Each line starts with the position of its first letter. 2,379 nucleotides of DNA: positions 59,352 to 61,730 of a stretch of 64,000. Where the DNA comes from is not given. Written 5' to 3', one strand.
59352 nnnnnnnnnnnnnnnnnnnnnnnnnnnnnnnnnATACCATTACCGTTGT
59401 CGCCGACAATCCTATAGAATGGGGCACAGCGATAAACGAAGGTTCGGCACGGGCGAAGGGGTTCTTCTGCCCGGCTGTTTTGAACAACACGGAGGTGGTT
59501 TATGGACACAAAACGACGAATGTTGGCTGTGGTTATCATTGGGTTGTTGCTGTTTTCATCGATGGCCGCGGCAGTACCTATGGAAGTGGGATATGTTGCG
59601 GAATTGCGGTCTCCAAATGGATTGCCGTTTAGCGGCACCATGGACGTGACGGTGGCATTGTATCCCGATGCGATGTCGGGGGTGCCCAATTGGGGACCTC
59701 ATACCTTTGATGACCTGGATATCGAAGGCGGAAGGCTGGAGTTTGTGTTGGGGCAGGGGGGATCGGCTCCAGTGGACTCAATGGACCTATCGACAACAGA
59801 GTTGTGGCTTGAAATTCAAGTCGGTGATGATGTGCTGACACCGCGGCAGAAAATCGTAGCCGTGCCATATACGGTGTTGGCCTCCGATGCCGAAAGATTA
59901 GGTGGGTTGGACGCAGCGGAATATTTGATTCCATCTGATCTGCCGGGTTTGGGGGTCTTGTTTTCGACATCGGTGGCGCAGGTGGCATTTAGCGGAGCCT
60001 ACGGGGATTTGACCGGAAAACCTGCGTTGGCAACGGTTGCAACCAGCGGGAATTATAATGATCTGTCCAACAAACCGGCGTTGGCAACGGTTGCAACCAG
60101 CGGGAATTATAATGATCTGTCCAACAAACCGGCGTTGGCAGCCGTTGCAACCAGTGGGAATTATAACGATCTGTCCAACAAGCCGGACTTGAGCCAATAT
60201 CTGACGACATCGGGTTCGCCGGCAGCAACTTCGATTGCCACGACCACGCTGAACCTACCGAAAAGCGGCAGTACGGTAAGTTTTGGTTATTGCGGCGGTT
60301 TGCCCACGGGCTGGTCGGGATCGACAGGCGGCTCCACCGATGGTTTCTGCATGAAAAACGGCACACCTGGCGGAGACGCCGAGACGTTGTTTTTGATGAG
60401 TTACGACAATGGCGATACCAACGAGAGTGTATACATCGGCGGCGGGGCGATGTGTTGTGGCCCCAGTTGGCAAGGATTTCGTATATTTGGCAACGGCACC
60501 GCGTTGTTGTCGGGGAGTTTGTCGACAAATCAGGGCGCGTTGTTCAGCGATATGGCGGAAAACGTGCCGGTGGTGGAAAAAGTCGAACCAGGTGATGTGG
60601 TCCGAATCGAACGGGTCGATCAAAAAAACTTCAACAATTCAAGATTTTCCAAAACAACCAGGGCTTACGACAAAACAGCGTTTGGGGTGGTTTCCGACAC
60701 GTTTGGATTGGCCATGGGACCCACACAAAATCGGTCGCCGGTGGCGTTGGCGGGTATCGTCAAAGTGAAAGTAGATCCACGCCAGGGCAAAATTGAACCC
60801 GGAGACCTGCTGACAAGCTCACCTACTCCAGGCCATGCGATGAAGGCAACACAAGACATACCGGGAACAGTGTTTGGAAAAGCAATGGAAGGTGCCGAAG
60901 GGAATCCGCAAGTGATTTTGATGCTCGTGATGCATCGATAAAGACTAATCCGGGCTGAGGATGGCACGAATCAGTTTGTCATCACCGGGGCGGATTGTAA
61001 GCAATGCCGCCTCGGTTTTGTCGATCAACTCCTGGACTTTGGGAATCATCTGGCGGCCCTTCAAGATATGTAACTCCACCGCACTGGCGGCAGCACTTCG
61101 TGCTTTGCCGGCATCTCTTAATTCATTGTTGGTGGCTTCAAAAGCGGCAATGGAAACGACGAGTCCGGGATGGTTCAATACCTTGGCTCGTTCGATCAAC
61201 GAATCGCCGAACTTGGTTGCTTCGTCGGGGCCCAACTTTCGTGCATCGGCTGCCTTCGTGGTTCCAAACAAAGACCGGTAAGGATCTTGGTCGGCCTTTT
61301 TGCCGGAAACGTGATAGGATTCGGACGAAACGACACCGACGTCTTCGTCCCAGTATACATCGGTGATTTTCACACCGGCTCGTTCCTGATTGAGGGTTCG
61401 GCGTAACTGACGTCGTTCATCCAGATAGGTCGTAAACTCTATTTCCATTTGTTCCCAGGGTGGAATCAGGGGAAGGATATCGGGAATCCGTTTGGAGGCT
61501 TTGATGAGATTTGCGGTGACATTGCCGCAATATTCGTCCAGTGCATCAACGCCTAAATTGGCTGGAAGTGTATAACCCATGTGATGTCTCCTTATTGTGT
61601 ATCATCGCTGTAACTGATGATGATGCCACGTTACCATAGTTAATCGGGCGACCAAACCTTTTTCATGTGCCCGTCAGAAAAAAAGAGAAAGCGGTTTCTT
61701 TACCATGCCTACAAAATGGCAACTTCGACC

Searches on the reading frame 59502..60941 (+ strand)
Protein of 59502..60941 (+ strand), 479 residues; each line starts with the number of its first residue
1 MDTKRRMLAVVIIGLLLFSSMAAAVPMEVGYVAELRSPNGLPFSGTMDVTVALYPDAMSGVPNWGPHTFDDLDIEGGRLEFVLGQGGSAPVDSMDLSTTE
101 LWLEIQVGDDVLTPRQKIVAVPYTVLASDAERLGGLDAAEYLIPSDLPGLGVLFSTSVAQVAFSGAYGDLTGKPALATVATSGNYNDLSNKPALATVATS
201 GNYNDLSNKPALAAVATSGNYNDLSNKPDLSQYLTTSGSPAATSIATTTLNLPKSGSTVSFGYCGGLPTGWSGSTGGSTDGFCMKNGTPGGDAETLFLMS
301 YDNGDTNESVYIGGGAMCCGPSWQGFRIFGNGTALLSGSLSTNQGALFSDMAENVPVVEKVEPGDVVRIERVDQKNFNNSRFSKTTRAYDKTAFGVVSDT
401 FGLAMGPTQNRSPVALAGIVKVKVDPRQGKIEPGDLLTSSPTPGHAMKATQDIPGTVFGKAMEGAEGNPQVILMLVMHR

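Call 10: search_protein_families(library=pfam, proteins=[window:59502-60941:+])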
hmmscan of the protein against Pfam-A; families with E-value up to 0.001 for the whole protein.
window:59502-60941:+ (479 aa): 0 families

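Call 50: search_protein_families(library=padloc, proteins=[window:59502-60941:+])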
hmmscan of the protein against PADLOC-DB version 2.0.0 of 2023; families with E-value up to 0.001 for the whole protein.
window:59502-60941:+ (479 aa): 0 families

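Call 81: search_protein_families(library=phrogs, proteins=[window:59502-60941:+], max_evalue=0.001)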
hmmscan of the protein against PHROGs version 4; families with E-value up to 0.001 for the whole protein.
window:59502-60941:+ (479 aa): 3 families
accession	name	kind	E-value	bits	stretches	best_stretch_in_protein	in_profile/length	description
phrog_17509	-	unknown function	1.9e-15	58.1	1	160-235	82-145/281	-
phrog_31472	-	unknown function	2.1e-09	38.3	1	156-194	71-109/359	-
phrog_30808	-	unknown function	9.3e-05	22.5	1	134-238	52-154/397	-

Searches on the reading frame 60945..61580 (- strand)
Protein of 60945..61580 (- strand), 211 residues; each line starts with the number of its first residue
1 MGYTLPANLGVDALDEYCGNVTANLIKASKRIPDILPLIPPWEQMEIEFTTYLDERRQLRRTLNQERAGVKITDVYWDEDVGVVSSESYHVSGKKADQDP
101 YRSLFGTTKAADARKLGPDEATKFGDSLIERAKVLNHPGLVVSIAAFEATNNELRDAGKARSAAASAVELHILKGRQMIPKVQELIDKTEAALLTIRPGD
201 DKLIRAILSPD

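Call 10: search_protein_families(library=pfam, proteins=[window:60945-61580:-])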
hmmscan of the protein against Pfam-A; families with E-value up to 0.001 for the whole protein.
window:60945-61580:- (211 aa): 0 families

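Call 50: search_protein_families(library=padloc, proteins=[window:60945-61580:-])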
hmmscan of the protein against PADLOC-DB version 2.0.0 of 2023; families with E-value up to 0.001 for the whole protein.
window:60945-61580:- (211 aa): 0 families

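Call 81: search_protein_families(library=phrogs, proteins=[window:60945-61580:-], max_evalue=0.001)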
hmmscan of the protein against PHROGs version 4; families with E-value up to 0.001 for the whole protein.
window:60945-61580:- (211 aa): 0 families

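Call 82: list_cluster_members(proteins=[P0001, window:62062-62814:+, L001:1110-1451:-, L001:1448-2359:-, window:60945-61580:-])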
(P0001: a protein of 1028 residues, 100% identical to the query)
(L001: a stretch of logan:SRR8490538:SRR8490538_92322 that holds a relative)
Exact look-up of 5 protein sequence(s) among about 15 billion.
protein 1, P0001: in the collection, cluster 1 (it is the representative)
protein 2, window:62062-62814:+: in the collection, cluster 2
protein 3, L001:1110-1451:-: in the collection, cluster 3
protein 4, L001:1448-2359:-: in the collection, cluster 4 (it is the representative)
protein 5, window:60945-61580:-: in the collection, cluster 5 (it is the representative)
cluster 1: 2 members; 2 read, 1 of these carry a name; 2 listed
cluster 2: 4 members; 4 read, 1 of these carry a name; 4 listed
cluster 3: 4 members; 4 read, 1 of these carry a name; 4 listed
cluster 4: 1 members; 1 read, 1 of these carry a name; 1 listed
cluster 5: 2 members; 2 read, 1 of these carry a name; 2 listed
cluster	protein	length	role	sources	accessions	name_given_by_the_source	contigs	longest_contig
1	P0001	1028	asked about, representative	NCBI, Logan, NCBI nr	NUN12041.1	MAG: type II CRISPR RNA-guided endonuclease Cas9 [Myxococcales bacterium] | type II CRISPR RNA-guided endonuclease Cas9 [Myxococcales bacterium]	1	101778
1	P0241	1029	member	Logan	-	-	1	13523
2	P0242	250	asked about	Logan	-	-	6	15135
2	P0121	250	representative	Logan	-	-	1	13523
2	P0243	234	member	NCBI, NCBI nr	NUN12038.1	MAG: IS3 family transposase [Myxococcales bacterium] | IS3 family transposase [Myxococcales bacterium]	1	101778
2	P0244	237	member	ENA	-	-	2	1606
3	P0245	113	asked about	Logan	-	-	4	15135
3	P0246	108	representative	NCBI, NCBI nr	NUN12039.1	MAG: CRISPR-associated endonuclease Cas2 [Myxococcales bacterium] | CRISPR-associated endonuclease Cas2 [Myxococcales bacterium]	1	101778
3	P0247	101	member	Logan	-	-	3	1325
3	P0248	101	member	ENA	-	-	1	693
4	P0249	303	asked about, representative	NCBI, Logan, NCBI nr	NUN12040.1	MAG: type II CRISPR-associated endonuclease Cas1 [Myxococcales bacterium] | type II CRISPR-associated endonuclease Cas1 [Myxococcales bacterium]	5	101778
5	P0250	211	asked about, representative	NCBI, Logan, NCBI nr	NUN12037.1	MAG: hypothetical protein HUU55_00220 [Myxococcales bacterium] | hypothetical protein [Myxococcales bacterium]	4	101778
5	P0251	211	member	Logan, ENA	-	-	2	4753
